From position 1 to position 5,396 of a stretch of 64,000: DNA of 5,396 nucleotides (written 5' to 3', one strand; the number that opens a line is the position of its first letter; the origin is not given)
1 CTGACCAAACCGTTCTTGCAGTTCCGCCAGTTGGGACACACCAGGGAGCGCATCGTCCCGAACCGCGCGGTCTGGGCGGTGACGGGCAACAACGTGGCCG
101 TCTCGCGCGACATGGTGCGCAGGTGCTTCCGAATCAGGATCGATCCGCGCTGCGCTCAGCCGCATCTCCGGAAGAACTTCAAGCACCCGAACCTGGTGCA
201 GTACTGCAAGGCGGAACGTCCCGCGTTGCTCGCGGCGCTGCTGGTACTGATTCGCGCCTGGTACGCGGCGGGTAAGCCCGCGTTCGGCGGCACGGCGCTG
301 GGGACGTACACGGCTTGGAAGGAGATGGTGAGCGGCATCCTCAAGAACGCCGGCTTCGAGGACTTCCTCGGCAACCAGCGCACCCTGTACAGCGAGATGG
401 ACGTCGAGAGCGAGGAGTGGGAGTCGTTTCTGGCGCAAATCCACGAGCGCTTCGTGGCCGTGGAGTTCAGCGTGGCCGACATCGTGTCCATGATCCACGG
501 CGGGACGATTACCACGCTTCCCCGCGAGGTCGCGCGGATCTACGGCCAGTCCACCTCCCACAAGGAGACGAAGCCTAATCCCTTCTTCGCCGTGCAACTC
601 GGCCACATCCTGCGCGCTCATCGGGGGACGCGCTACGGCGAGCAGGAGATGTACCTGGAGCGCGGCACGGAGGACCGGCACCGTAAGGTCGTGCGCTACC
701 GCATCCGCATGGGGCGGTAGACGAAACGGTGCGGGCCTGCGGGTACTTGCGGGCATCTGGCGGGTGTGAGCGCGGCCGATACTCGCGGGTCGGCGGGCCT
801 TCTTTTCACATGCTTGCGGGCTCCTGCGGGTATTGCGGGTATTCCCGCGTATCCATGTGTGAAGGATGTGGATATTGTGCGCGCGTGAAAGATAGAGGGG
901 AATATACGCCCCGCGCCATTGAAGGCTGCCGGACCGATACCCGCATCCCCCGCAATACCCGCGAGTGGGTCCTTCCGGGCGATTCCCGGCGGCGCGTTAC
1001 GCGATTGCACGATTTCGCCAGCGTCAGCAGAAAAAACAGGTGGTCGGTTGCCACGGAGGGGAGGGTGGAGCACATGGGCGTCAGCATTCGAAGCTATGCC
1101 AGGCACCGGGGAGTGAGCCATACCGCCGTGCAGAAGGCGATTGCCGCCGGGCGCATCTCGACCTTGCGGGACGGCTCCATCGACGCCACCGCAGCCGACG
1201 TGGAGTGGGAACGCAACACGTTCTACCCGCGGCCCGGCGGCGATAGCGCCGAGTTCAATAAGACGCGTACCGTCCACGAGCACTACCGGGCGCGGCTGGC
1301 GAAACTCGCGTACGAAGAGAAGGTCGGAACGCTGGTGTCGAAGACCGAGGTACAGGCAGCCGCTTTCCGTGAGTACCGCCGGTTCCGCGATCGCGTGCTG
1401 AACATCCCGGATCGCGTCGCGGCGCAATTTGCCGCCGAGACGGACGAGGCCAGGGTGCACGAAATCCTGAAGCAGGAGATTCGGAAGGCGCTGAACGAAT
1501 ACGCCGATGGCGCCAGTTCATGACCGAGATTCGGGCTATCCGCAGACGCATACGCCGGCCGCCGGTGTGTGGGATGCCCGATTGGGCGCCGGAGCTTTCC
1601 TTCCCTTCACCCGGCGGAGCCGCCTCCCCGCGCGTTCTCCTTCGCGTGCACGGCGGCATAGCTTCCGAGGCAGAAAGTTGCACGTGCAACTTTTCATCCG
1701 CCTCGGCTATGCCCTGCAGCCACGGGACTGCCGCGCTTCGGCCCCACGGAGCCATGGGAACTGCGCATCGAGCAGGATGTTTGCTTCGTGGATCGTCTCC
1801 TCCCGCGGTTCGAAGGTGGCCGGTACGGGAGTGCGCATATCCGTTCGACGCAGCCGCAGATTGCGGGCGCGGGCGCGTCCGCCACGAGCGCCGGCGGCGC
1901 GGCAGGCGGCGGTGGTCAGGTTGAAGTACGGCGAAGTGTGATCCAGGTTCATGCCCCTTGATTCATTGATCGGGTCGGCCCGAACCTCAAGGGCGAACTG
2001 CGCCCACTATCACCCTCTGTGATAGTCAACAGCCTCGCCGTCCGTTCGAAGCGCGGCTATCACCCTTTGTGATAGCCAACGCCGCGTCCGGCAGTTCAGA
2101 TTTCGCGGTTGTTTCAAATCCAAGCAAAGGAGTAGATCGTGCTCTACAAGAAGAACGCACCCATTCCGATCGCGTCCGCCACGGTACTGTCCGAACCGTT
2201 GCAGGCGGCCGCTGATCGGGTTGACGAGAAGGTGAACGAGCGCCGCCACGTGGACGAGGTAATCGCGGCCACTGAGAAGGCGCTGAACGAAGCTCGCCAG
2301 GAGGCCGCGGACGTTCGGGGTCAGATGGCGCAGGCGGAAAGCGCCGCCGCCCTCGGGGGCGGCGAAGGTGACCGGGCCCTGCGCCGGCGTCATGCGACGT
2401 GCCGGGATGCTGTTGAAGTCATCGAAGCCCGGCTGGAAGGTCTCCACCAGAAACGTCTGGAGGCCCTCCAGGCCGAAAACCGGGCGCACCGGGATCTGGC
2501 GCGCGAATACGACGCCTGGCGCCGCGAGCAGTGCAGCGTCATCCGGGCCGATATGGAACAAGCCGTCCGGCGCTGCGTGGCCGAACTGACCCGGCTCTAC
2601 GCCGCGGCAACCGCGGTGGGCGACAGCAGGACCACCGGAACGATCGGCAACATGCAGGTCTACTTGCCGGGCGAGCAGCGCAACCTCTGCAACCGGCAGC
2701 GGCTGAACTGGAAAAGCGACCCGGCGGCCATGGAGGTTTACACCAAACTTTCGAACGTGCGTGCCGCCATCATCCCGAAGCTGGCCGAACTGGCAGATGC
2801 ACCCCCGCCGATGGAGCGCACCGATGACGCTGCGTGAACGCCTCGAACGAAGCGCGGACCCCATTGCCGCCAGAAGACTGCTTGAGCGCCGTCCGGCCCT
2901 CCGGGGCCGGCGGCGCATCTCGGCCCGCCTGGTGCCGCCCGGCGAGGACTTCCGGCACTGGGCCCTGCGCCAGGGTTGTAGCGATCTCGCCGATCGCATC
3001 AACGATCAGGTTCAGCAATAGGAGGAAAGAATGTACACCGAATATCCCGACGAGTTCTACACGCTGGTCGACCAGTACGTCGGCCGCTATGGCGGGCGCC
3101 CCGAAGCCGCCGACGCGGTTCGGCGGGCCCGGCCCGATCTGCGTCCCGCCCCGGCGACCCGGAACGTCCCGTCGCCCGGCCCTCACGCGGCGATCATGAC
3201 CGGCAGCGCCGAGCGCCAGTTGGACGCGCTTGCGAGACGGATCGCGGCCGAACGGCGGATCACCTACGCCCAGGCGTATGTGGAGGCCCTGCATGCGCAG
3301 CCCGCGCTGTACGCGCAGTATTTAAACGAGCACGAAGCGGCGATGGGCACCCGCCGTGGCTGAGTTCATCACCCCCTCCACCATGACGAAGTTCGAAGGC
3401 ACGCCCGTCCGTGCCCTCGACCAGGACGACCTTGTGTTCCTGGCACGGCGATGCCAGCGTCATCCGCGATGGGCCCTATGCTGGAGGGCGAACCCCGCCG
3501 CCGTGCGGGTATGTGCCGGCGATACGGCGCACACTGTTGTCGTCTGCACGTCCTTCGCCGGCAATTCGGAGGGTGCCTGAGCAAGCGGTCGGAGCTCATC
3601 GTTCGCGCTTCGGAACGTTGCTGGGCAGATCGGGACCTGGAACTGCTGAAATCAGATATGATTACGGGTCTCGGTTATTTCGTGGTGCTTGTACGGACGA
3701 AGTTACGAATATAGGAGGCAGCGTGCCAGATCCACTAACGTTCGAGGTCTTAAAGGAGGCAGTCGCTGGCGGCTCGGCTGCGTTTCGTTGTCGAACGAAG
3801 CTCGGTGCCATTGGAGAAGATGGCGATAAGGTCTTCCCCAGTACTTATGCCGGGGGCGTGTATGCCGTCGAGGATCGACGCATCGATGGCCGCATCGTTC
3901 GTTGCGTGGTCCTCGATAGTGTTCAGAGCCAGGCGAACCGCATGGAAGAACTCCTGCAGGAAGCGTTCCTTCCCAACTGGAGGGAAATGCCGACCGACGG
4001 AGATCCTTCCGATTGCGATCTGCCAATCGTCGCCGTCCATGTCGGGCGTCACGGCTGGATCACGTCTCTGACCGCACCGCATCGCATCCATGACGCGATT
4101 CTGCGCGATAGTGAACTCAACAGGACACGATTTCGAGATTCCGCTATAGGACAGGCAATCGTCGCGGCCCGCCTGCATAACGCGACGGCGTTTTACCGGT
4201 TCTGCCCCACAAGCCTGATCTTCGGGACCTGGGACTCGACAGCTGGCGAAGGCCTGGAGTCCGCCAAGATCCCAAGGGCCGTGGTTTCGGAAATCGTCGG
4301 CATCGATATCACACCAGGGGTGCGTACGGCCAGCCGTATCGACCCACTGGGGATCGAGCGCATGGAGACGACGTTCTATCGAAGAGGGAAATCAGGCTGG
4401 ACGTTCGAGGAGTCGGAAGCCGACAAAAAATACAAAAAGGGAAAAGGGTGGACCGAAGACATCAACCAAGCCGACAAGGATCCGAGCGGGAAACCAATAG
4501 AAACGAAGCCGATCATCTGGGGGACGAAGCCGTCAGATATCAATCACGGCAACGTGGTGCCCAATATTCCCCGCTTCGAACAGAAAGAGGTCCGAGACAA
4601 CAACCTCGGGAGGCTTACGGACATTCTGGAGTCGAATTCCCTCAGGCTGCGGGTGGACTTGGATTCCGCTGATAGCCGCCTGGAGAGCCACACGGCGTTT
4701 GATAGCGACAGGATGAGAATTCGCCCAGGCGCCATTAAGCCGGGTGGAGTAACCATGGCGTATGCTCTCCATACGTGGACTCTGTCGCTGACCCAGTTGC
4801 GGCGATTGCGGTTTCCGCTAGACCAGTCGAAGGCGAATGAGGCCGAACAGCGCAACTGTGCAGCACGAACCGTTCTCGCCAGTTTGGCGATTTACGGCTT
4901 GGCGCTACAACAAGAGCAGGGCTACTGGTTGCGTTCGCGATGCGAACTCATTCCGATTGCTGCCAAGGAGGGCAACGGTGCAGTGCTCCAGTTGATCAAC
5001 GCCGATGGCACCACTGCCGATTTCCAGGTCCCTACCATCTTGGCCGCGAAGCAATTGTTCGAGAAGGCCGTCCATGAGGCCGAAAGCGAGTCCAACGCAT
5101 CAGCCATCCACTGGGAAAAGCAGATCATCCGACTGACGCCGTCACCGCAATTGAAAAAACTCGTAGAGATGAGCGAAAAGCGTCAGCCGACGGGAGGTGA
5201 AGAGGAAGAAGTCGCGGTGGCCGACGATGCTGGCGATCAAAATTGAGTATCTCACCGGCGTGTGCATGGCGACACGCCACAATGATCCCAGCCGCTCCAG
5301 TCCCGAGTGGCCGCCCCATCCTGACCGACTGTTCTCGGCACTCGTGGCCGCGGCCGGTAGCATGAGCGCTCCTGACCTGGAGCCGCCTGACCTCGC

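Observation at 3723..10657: CRISPR-array-less and adaptation-less type I-G/I-U-like cassette (csb1-csb2-cas3-short cas8-like) on a mobile element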

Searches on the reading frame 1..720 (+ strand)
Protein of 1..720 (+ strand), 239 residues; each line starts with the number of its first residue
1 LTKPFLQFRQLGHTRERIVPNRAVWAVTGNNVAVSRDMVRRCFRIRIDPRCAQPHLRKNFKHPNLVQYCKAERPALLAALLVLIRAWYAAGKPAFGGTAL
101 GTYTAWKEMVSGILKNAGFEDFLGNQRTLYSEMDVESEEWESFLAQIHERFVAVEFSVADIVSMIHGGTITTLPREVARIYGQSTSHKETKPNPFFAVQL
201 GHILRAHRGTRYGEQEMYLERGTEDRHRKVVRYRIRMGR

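Call 13: search_protein_families(library=pfam, proteins=[window:1-720:+], max_evalue=0.01)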
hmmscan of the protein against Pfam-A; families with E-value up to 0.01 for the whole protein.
window:1-720:+ (239 aa): 0 families

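Call 41: search_protein_families(library=phrogs, proteins=[window:1-720:+], max_evalue=0.01)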
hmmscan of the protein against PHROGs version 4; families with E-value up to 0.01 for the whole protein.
window:1-720:+ (239 aa): 3 families
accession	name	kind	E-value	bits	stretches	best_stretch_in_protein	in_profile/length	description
phrog_10537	-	unknown function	4.1e-30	105.4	1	2-136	1000-1133/1229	-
phrog_19930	-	DNA, RNA and nucleotide metabolism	1.3e-18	67.7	1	11-234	657-857/865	DNA polymerase/primase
phrog_29234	-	unknown function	3.3e-17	62.8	1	1-128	630-754/887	-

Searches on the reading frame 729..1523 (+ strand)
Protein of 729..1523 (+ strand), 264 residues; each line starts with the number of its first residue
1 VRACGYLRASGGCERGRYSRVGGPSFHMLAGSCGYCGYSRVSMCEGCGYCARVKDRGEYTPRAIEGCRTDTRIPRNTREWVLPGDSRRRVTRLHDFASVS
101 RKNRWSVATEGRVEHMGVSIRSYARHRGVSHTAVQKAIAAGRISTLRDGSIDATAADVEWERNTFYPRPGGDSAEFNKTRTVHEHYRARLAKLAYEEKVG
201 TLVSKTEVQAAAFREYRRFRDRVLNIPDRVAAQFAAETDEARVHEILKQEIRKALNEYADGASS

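Call 13: search_protein_families(library=pfam, proteins=[window:729-1523:+], max_evalue=0.01)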
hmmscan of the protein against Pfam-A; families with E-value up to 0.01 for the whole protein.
window:729-1523:+ (264 aa): 0 families

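Call 41: search_protein_families(library=phrogs, proteins=[window:729-1523:+], max_evalue=0.01)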
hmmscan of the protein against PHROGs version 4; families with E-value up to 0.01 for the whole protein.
window:729-1523:+ (264 aa): 1 family
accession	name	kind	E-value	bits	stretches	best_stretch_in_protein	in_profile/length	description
phrog_57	-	head and packaging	6.1e-34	118.6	1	114-261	9-172/199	terminase small subunit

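Call 71: search_dna_similar(query=window:729-1523:+, collection=phages, mode=protein, max_rows=10)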
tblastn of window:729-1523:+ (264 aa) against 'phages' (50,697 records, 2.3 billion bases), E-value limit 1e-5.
Records with a match: 44; places in all: 45; records where one place covers at least 80% of the query: 0.
Best place of each record, by identity: 60-80% 6; <60% 38.
By first word of the organism name: Rhodobacter 11; Wolbachia 10; Synechococcus 5; Acidithiobacillus 3; Ralstonia 3; Pseudomonas 3; Yersinia 3; Bordetella 3; Escherichia 2; Proteobacteria 1.
By host as written in the record: Rhodobacter capsulatus YW1 11; Ralstonia solanacearum 3; Wolbachia endosymbiont wVitA of Nasonia vitripennis 3; Yersinia pestis EV76-CN 3; Bordetella bronchiseptica 3; Acidithiobacillus caldus 2; Wolbachia sp. wMel_KL 2; Synechococcus sp. CB0202 2; and 13 more.
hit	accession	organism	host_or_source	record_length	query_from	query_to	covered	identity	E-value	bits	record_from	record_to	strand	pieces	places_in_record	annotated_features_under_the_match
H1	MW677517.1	Rhodobacter phage RcKemmy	Rhodobacter capsulatus YW1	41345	113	260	55%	43.8%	6e-10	118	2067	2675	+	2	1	5: terminase small subunit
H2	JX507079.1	Acidithiobacillus phage AcaML1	Acidithiobacillus caldus ATCC 51756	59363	116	259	55%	40.3%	4e-28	118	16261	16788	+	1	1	hypothetical protein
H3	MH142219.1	Acidithiobacillus phage AcaML1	Acidithiobacillus caldus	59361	116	259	55%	40.3%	4e-28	118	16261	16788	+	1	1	record has no annotation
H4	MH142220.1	Acidithiobacillus phage AcaML1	Acidithiobacillus caldus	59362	116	259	55%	40.3%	4e-28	118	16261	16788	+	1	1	record has no annotation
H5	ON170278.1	Ralstonia phage YO164_3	Ralstonia solanacearum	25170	115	260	55%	38.1%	6e-21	97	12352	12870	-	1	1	record has no annotation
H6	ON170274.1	Ralstonia phage YO163_3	Ralstonia solanacearum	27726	115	260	55%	38.1%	6e-21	97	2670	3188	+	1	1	record has no annotation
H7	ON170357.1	Ralstonia phage YO382_3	Ralstonia solanacearum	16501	115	260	55%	37.6%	2e-20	96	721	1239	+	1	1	record has no annotation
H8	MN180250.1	Wolbachia phage WO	Wolbachia sp. wMel_KL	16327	110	258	56%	35.8%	1e-13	76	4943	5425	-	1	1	hypothetical protein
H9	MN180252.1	Wolbachia phage WO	Wolbachia sp. wMel_AMD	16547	110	258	56%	35.8%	1e-13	76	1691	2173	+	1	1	hypothetical protein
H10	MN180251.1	Wolbachia phage WO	Wolbachia sp. wMel_KL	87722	93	260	64%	29.1%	1e-6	56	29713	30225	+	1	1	hypothetical protein | DNA methylase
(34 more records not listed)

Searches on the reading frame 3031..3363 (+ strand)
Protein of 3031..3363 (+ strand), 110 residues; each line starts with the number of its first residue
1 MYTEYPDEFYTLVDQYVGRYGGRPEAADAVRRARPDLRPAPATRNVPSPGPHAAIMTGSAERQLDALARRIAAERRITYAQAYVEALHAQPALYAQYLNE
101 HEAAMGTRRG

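Call 13: search_protein_families(library=pfam, proteins=[window:3031-3363:+], max_evalue=0.01)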
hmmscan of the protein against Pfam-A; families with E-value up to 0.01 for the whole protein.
window:3031-3363:+ (110 aa): 1 family
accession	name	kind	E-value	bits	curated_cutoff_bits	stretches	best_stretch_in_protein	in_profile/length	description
PF10686.14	YAcAr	-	0.005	17.1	28.2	1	51-80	29-57/66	YspA, cpYpsA-related SLOG family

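Call 15: find_encoding_contigs(protein=window:3031-3363:+, flank=10000, max_places=6)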
Protein window:3031-3363:+ (110 aa): no gene with exactly this product is on record in the collection.

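Call 41: search_protein_families(library=phrogs, proteins=[window:3031-3363:+], max_evalue=0.01)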
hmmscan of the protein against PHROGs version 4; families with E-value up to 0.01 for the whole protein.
window:3031-3363:+ (110 aa): 0 families

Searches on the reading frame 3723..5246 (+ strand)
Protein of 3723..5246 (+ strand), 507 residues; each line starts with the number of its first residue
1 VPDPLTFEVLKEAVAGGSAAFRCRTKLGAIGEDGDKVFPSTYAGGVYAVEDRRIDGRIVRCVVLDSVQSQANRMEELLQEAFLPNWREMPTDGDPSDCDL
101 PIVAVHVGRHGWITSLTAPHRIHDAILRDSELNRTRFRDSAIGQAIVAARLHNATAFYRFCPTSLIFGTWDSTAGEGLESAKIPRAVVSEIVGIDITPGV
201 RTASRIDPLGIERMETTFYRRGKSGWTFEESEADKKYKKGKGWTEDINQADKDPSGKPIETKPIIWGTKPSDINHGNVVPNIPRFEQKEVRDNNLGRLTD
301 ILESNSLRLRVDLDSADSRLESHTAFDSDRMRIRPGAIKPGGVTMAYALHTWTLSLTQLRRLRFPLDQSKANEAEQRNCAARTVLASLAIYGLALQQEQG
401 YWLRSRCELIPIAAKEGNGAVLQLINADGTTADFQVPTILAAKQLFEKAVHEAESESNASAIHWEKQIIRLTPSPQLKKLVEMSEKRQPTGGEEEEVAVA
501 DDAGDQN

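Call 6: search_protein_families(library=ncbifam, proteins=[window:3723-5246:+], max_evalue=0.01)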
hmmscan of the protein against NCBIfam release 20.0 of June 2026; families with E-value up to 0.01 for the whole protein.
window:3723-5246:+ (507 aa): 1 family
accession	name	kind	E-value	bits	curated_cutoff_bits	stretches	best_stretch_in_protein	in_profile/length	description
TIGR02570.1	cas7_GSU0053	equivalog_domain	1.1e-20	74.2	38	1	36-203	18-178/178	type I-G CRISPR-associated RAMP protein Csb1/Cas7g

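Call 7: search_protein_families(library=pfam, proteins=[window:3723-5246:+], max_evalue=0.01)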
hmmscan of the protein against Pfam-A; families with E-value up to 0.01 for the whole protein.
window:3723-5246:+ (507 aa): 1 family
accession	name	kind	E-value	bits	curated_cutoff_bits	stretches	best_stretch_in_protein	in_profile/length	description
PF09617.15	Cas_GSU0053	-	1.4e-45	155.7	25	1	23-197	3-167/168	CRISPR-associated protein GSU0053 (Cas_GSU0053)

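Call 8: search_protein_families(library=padloc, proteins=[window:3723-5246:+], max_evalue=0.01)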
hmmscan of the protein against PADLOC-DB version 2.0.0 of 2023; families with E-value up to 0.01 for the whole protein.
window:3723-5246:+ (507 aa): 4 families
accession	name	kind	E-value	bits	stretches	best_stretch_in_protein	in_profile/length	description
PDLC01630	Cas7g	-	3.3e-45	151.9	1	22-197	2-152/153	CAS-I-U; effector_G7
PDLC01351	Cas7g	-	6.7e-26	89.3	1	33-195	13-139/143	CAS-I-U; effector_G7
PDLC01291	Cas7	-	1.8e-22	78.6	1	33-202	13-150/151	CAS-I-U; effector_G7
PDLC00994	Cas7g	-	3e-21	74.2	1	36-203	18-178/178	"CRISPR-associated protein GSU0053/csb1, Dpsyc system"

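Call 58: search_solved_structures(query=window:3723-5246:+, max_evalue=0.01)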
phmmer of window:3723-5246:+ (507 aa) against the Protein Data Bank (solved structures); distinct sequences matched with E-value up to 0.01: 0.
